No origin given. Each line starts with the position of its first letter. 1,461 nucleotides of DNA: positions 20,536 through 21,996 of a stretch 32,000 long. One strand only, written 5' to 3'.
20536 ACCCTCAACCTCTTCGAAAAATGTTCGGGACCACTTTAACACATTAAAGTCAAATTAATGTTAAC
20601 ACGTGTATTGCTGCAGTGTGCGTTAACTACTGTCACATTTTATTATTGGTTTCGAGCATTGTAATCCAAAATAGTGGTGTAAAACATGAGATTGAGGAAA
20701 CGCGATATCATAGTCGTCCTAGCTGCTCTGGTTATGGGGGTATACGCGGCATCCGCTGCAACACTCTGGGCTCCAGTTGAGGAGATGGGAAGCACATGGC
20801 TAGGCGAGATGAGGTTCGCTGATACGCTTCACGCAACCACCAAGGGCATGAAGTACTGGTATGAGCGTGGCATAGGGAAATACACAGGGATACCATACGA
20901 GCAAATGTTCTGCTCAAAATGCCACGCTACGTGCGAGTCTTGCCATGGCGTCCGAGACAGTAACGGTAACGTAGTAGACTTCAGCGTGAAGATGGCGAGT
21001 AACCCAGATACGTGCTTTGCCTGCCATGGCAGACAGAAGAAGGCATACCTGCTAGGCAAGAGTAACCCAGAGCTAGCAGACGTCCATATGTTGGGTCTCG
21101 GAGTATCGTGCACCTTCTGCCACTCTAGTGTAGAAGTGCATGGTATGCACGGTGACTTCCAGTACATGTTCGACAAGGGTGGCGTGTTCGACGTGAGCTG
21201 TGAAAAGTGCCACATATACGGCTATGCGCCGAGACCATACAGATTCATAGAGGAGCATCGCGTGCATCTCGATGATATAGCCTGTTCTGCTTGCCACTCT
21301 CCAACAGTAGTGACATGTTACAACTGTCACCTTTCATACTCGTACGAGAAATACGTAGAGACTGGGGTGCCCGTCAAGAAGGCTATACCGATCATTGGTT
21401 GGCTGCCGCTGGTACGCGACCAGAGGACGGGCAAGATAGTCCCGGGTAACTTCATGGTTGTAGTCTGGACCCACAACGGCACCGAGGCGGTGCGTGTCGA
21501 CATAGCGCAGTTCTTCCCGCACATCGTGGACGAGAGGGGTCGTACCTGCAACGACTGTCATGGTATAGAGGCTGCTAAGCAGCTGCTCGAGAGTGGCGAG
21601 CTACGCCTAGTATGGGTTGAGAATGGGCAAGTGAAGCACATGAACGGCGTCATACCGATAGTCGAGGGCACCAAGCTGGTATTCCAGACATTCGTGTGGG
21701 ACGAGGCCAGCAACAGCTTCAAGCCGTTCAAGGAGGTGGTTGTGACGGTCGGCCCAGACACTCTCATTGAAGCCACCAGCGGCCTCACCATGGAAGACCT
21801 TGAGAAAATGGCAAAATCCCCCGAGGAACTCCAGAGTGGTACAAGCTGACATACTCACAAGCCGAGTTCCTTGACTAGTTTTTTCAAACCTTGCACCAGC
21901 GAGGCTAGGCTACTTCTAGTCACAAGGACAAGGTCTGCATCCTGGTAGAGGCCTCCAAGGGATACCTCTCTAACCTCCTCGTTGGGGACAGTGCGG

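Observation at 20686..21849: Lone octahaem c-type cytochrome in a crenarchaeal hyperthermophile context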

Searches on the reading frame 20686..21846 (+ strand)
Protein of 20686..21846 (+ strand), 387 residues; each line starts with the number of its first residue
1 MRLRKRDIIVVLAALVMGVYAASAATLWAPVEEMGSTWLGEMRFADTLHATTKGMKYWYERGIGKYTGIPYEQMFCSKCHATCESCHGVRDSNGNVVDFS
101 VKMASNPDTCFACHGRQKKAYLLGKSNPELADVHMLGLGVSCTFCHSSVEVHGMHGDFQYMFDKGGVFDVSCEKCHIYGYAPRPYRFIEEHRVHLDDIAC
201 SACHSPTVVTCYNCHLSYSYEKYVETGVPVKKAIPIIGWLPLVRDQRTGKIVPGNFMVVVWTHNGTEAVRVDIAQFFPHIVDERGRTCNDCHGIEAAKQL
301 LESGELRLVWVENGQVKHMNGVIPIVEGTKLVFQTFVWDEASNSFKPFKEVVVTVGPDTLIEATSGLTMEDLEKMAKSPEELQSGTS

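Call 4: search_protein_families(library=pfam, proteins=[window:20686-21846:+], max_evalue=10)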
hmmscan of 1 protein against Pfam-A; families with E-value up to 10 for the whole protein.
window:20686-21846:+ (387 aa): 8 families
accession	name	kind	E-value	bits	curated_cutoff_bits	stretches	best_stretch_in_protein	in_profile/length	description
PF14537.11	Cytochrom_c3_2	-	8.8e-07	29.7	25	2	139-215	6-78/79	Cytochrome c3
PF14522.11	Cytochrome_C7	-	4.1e-05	23.8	24.8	3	133-176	7-48/67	Cytochrome c7 and related cytochrome c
PF22113.1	Mtrc-MtrF_II-IV_dom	-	0.0003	20.8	30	2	69-119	109-168/176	Outer membrane cytochrome MtrC/MtrF-like, domains II/IV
PF13435.11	Cytochrome_C554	-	0.00081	20.7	20.8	2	171-205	50-84/84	Cytochrome c554 and c-prime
PF09699.15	Paired_CXXCH_1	-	0.0018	18.3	20.6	1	83-118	9-40/41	Doubled CXXCH motif (Paired_CXXCH_1)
PF22678.1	Cytochrom_c_NrfB-like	-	0.012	16.6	27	1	76-147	1-66/89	Cytochrome c-type protein NrfB-like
PF24451.1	DUF7567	-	0.073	13.4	27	1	62-94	23-54/131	Family of unknown function (DUF7567)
PF23392.1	DUF7101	-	0.11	13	27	1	162-217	26-79/96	Domain of unknown function (DUF7101)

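Call 5: search_protein_families(library=ncbifam, proteins=[window:20686-21846:+], max_evalue=10)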
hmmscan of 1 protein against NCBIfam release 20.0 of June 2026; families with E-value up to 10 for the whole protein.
window:20686-21846:+ (387 aa): 7 families
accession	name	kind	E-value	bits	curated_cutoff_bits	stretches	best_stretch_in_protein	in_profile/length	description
TIGR04315.1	octaheme_Shew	subfamily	1.2e-07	31.2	375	1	129-221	175-267/440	tetrathionate reductase family octaheme c-type cytochrome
TIGR03508.1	decahem_SO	subfamily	1.5e-05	24.6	192.2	2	80-206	34-152/258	DmsE family decaheme c-type cytochrome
NF040943.1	cytoc3_ExtM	equivalog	4.5e-05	21.9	800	3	190-222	375-408/599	selenite/tellurite reduction operon c-type cytochrome ExtM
NF008659.0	PRK11659.1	equivalog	0.12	12.1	184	2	104-205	42-143/188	cytochrome c nitrite reductase pentaheme subunit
NF041198.1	UshA_like_PCGU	equivalog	0.23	10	275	2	142-207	411-482/519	UshA-like (seleno)protein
TIGR03146.1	cyt_nit_nrfB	equivalog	1.3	9.3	166.6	0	101-205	4-117/145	cytochrome c nitrite reductase pentaheme subunit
TIGR04485.1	thiosulf_SoxX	equivalog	1.4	9.7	61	1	109-134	4-29/78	sulfur oxidation c-type cytochrome SoxX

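Call 6: search_solved_structures(query=window:20686-21846:+, max_evalue=10, show_alignments=2)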
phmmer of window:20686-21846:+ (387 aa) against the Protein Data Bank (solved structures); distinct sequences matched with E-value up to 10: 12.
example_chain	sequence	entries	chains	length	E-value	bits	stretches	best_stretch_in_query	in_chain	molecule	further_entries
2ozy_A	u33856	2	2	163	0.037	15.9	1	99-205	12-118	Cytochrome c-type protein nrfB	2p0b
1sp3_A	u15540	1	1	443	0.04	15.7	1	129-207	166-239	cytochrome c, putative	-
6f0k_A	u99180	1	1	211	0.18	13.6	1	120-152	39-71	Cytochrome c family protein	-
1bvb_A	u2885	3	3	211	0.35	12.7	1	168-206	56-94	CYTOCHROME C-554 | CYTOCHROME C554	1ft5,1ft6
6qvm_A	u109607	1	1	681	0.35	12.7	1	139-177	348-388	Multiheme cytochrome cf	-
6r2q_A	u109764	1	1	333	0.71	11.6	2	106-208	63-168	Cystathionine beta-synthase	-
9fq7_4K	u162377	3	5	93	1.5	10.6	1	236-269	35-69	Cytochrome c oxidase subunit 37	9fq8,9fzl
1qo8_A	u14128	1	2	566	2.6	9.8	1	169-220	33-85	FLAVOCYTOCHROME C3 FUMARATE REDUCTASE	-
8wdu_C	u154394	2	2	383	3.6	9.3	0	137-149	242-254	Photosynthetic reaction center cytochrome c subunit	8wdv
7vrj_C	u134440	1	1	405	3.7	9.3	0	137-149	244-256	Photosynthetic reaction center cytochrome c subunit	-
1d4c_A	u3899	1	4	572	4.5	9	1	82-157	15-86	FLAVOCYTOCHROME C FUMARATE REDUCTASE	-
1d4d_A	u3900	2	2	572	4.6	9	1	82-157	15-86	FLAVOCYTOCHROME C FUMARATE REDUCTASE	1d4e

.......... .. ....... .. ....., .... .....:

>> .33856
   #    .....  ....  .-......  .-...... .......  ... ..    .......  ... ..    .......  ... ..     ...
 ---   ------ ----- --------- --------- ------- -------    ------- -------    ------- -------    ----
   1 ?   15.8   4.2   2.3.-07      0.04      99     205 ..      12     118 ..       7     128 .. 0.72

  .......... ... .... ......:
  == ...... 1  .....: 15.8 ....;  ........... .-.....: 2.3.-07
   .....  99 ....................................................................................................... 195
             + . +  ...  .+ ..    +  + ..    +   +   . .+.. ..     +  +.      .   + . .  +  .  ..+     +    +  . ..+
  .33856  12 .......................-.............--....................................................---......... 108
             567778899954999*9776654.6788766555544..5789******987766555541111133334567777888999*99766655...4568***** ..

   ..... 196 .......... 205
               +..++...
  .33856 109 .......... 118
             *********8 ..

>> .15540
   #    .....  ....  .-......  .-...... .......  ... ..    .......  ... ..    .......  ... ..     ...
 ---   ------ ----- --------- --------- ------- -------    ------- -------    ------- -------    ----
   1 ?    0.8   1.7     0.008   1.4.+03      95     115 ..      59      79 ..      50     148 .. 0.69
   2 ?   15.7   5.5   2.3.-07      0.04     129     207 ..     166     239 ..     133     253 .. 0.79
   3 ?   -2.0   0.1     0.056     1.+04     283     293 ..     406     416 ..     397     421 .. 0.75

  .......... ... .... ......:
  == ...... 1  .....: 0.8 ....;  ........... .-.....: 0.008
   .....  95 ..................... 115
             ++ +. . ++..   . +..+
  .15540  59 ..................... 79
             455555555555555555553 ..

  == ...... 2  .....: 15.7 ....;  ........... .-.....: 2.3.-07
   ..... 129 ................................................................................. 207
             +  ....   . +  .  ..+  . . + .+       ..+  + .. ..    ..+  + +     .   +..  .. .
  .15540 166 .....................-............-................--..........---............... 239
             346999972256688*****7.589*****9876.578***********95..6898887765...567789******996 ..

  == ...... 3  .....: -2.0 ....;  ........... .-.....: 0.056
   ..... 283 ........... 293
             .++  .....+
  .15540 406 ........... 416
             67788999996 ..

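Call 7: find_homologous_proteins(query=window:20686-21846:+)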
Query window:20686-21846:+ (387 aa): 26 proteins with E <= 0.001 among 8000 candidates.
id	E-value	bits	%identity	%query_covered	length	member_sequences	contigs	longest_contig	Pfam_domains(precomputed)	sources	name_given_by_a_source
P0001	1.2e-270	915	100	99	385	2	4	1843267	PF14537.12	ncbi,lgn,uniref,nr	ncbi:hypothetical protein Pyrfu_1008 [Pyrolobus fumarii 1A]|uniref:Uncharacterized protein n=1 Tax=P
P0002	1.3e-224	763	83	97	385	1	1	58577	PF14537.12,PF22113.2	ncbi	-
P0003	1.7e-161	555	63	97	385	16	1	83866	PF14537.12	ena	-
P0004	1.9e-160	552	63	95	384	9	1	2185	PF14537.12,PF22113.2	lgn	-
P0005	1.0e-159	550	61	96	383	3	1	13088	PF14537.12,PF14522.12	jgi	-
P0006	1.6e-151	523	59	95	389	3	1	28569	PF14537.12,PF14522.12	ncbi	-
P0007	2.0e-102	361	46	93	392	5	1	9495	PF14537.12,PF14522.12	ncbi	-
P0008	5.6e-99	350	46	91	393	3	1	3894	PF14537.12,PF14522.12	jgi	-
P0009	5.8e-99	350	46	93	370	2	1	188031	PF14537.12,PF14522.12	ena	-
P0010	1.5e-97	345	46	91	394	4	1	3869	PF14537.12,PF14522.12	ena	-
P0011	1.6e-85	305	47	73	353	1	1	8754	PF14537.12,PF14522.12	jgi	jgi:hypothetical protein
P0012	6.9e-52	195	33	97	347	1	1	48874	PF14537.12,PF14522.12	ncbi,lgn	-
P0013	5.1e-50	188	33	96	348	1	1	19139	PF14537.12,PF14522.12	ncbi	-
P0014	1.0e-48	184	37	79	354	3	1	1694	PF14537.12,PF14522.12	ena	-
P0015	5.8e-43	165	32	95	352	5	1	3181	PF14537.12,PF14522.12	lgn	-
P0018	1.2e-39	154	30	96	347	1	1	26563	PF14522.12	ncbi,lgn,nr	ncbi:MAG: hypothetical protein JW807_13285 [Spirochaetes bacterium]|nr:hypothetical protein [Spiroch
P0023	6.4e-30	122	30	86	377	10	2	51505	PF22678.2,PF02085.22,PF14522.12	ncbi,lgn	-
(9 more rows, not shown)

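Call 8: find_encoding_contigs(protein=window:20686-21846:+, flank=10000, max_places=6)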
Protein window:20686-21846:+ (387 aa): no gene with exactly this product is on record in the collection.

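Call 14: find_encoding_contigs(protein=P0001, flank=10000, max_places=3)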
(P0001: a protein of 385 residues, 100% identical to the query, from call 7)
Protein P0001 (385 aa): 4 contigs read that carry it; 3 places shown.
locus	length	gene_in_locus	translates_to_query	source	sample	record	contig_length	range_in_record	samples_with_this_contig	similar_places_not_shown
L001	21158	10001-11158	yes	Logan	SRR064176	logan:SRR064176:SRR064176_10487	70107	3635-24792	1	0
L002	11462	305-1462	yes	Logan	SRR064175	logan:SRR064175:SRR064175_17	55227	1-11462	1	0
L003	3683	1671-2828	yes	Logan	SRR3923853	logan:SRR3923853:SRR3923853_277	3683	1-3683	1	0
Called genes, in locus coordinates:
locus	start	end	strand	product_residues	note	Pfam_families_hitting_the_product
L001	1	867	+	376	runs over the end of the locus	PF00850:Hist_deacetyl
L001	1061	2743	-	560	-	PF01921:tRNA-synt_1f, PF19269:Anticodon_2 (weak)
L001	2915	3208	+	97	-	-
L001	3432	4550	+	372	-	PF01571:GCV_T, PF08669:GCV_T_C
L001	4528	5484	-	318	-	PF00520:Ion_trans, PF07885:Ion_trans_2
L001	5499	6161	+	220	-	-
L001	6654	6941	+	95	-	-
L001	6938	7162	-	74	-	PF04023:FeoA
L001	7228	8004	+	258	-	PF02558:ApbA (weak), PF03446:NAD_binding_2 (weak), PF03807:F420_oxidored, PF14748:P5CR_dimer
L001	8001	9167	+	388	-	-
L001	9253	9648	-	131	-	PF02675:AdoMet_dc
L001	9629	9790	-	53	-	-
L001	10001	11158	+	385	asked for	PF14537:Cytochrom_c3_2 (faint)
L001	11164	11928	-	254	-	PF17884:DUF5591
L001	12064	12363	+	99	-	-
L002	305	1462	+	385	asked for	PF14537:Cytochrom_c3_2 (faint)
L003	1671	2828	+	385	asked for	PF14537:Cytochrom_c3_2 (faint)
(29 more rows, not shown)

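Call 20: find_encoding_contigs(protein=P0003, flank=8000, max_places=2)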
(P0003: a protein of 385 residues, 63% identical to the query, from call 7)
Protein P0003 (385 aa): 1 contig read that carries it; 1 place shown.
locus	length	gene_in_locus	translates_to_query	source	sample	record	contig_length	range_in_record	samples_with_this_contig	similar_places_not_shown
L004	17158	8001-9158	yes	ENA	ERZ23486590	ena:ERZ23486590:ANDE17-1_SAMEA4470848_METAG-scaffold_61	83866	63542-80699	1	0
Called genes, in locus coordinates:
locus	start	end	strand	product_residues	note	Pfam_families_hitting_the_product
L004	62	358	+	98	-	PF00467:KOW (weak)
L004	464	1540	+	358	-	PF08068:DKCLD, PF01509:TruB_N, PF21238:Pus10_C, PF16198:TruB_C_2, PF01472:PUA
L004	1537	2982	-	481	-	PF00501:AMP-binding, PF13193:AMP-binding_C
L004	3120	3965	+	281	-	PF00005:ABC_tran, PF13304:AAA_21 (faint), PF12399:BCA_ABC_TP_C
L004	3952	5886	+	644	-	PF00501:AMP-binding, PF23562:AMP-binding_C_3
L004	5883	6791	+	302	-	PF02653:BPD_transp_2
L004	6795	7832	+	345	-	PF02653:BPD_transp_2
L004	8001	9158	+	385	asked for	PF14537:Cytochrom_c3_2 (faint)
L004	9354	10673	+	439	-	PF13433:Peripla_BP_5 (faint), PF13458:Peripla_BP_6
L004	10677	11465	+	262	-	PF00005:ABC_tran, PF02463:SMC_N (faint), PF13304:AAA_21 (weak)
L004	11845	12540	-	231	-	PF00578:AhpC-TSA, PF08534:Redoxin, PF10417:1-cysPrx_C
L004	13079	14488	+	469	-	PF00474:SSF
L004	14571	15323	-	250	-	PF00899:ThiF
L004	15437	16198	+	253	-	PF07514:TraI_2 (weak), PF01966:HD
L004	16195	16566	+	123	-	-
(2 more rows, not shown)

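Call 21: find_encoding_contigs(protein=P0009, flank=8000, max_places=2)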
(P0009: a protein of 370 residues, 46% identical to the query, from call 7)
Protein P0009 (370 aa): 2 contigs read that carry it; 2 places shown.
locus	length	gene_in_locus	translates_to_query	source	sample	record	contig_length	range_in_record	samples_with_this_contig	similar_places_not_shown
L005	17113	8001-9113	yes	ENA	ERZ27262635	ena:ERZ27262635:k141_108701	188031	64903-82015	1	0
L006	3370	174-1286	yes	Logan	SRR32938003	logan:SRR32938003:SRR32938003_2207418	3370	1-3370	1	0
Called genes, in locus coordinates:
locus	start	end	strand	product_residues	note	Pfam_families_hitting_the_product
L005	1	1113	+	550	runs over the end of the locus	PF00437:T2SSE, PF27713:UCP018868 (weak), PF00005:ABC_tran (weak), PF13401:AAA_22 (weak), PF13555:AAA_29 (weak)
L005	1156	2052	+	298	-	PF00482:T2SSF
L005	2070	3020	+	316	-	PF00482:T2SSF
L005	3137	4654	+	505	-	PF13481:AAA_25, PF03796:DnaB_C (weak), PF06745:ATPase, PF23442:DUF7125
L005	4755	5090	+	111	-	-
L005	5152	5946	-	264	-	PF04967:HTH_10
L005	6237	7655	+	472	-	PF05201:GlutR_N, PF02826:2-Hacid_dh_C, PF01262:AlaDh_PNT_C (weak), PF01488:Shikimate_DH, PF03807:F420_oxidored (weak), PF00745:GlutR_dimer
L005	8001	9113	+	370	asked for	PF14522:Cytochrome_C7 (faint), PF14537:Cytochrom_c3_2 (faint)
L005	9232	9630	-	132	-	PF18765:Polbeta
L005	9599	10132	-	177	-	PF01934:HepT-like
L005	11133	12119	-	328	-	PF01656:CbiA, PF02374:ArsA_ATPase, PF10609:ParA (weak), PF13614:AAA_31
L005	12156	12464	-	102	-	PF25952:DUF7990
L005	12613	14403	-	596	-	PF02554:CstA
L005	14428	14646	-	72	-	-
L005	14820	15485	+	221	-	-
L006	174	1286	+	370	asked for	PF14522:Cytochrome_C7 (faint), PF14537:Cytochrom_c3_2 (faint)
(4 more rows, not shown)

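Call 22: find_encoding_contigs(protein=P0012, flank=8000, max_places=2)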
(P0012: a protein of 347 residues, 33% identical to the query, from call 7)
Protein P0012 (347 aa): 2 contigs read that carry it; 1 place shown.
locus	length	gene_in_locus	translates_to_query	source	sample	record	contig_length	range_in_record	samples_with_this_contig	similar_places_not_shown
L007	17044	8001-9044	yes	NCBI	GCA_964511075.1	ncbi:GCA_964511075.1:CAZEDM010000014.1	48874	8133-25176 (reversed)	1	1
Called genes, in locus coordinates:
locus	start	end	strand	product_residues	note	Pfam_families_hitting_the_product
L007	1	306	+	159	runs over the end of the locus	PF02001:DUF134, PF08281:Sigma70_r4_2 (weak)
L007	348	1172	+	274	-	PF02374:ArsA_ATPase (faint), PF09140:MipZ (weak), PF10609:ParA, PF13614:AAA_31 (weak), PF01656:CbiA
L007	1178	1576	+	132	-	PF17253:DUF5320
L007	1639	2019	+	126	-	PF02579:Nitro_FeMo-Co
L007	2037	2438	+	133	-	PF02579:Nitro_FeMo-Co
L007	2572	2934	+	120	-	PF12838:Fer4_7 (weak), PF13746:Fer4_18 (weak), PF14697:Fer4_21 (weak), PF00037:Fer4, PF12837:Fer4_6 (weak), PF13237:Fer4_10 (weak), PF13187:Fer4_9 (weak), PF13484:Fer4_16 (weak), +1 more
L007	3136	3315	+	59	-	-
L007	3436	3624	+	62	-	PF09723:Zn_ribbon_8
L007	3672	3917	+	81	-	PF09723:Zn_ribbon_8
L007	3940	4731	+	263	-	PF23023:Anti-Pycsar_Apyc1 (weak), PF00753:Lactamase_B, PF12706:Lactamase_B_2 (weak)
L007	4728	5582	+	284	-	PF01656:CbiA, PF10609:ParA, PF13614:AAA_31 (faint), PF12838:Fer4_7 (faint), PF12837:Fer4_6 (faint), PF00037:Fer4 (weak), PF13187:Fer4_9 (weak), PF14697:Fer4_21 (weak), +1 more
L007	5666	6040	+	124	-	PF00085:Thioredoxin, PF13098:Thioredoxin_2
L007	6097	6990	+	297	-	PF01656:CbiA, PF00037:Fer4 (weak), PF13237:Fer4_10, PF14697:Fer4_21, PF12838:Fer4_7, PF13187:Fer4_9 (weak), PF00037:Fer4 (weak), PF10609:ParA, +5 more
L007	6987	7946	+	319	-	PF04055:Radical_SAM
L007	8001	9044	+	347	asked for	PF14522:Cytochrome_C7 (faint), PF14537:Cytochrom_c3_2 (faint)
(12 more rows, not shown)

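Call 27: predict_structure(alignment_id=A1)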
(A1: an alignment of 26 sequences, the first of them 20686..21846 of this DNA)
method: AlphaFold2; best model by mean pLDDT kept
length: 387 residues; sequences in the alignment: 26
mean_pLDDT: 87.1   pTM: 0.82
mean pLDDT of the five models: 87.1, 85.7, 82.0, 77.6, 76.0
residues with pLDDT >= 90: 209; 70-90: 144; 50-70: 32; < 50: 2
segments of 3 or more residues with pLDDT < 50: none
pLDDT, mean of each block of 10 residues (from residue 1): 76 87 63 52 72 88 93 85 79 87 83 88 92 89 82 77 78 82 74 89 93 92 94 91 95 96 94 93 89 97 98 93 98 95 93 96 95 96 78
secondary structure, 60 per line:
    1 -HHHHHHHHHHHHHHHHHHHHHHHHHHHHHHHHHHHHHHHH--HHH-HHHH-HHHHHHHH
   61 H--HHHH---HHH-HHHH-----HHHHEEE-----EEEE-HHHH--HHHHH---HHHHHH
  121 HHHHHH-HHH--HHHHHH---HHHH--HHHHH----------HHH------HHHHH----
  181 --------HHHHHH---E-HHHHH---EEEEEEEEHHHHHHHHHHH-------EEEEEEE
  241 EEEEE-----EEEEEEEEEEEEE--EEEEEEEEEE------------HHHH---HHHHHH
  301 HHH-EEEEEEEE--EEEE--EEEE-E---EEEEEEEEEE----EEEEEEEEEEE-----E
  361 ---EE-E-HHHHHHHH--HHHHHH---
elements in order: H2-41 H48-51 H53-61 H64-67 H75-78 H84-87 E88-90 E96-99 H101-104 H107-111 H115-126 H133-138 H142-145 H148-152 H172-176 H189-194 H200-204 E208-215 H216-226 E234-245 E251-263 E266-275 H288-291 H295-303 E305-312 E315-318 E321-324 E330-339 E344-354 H369-376 H379-384

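Call 29: search_protein_representatives(alignment_id=A1)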
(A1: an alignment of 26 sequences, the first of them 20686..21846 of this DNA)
Query: 26 sequences, 366 profile positions. Proteins with E-value up to 0.001 (for the whole library): 6212; up to 1e-10: 1655; up to 1e-30: 370. The best 150 are listed.
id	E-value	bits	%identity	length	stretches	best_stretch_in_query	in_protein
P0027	3.8e-264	891.1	-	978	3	9-362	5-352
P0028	7.4e-244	824.4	-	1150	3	39-362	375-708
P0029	2.9e-181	618.4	-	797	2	44-363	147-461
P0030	3.1e-176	601.9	-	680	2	8-360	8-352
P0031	2.4e-169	579.3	-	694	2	37-363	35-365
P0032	1.7e-156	537.0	-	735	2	12-362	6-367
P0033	5.5e-151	518.8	-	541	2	44-360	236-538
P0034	8.1e-147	505.1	-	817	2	42-361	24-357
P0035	1.4e-135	468.1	-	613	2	42-362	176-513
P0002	6.5e-135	465.9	-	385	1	2-365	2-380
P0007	9.0e-133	458.9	-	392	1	3-365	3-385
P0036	1.7e-132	458.0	-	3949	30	77-208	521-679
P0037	1.9e-132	457.8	-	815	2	17-360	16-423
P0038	6.9e-124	429.7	-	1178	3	43-362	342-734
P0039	4.6e-122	423.6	-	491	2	44-362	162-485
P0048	6.2e-102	357.4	-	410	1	38-361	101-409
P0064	1.0e-92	327.1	-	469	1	43-361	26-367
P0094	1.4e-83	297.0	-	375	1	35-360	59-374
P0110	4.0e-80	285.7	-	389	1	44-363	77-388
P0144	8.7e-74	264.8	-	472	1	38-361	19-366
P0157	2.6e-72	259.9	-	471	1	39-360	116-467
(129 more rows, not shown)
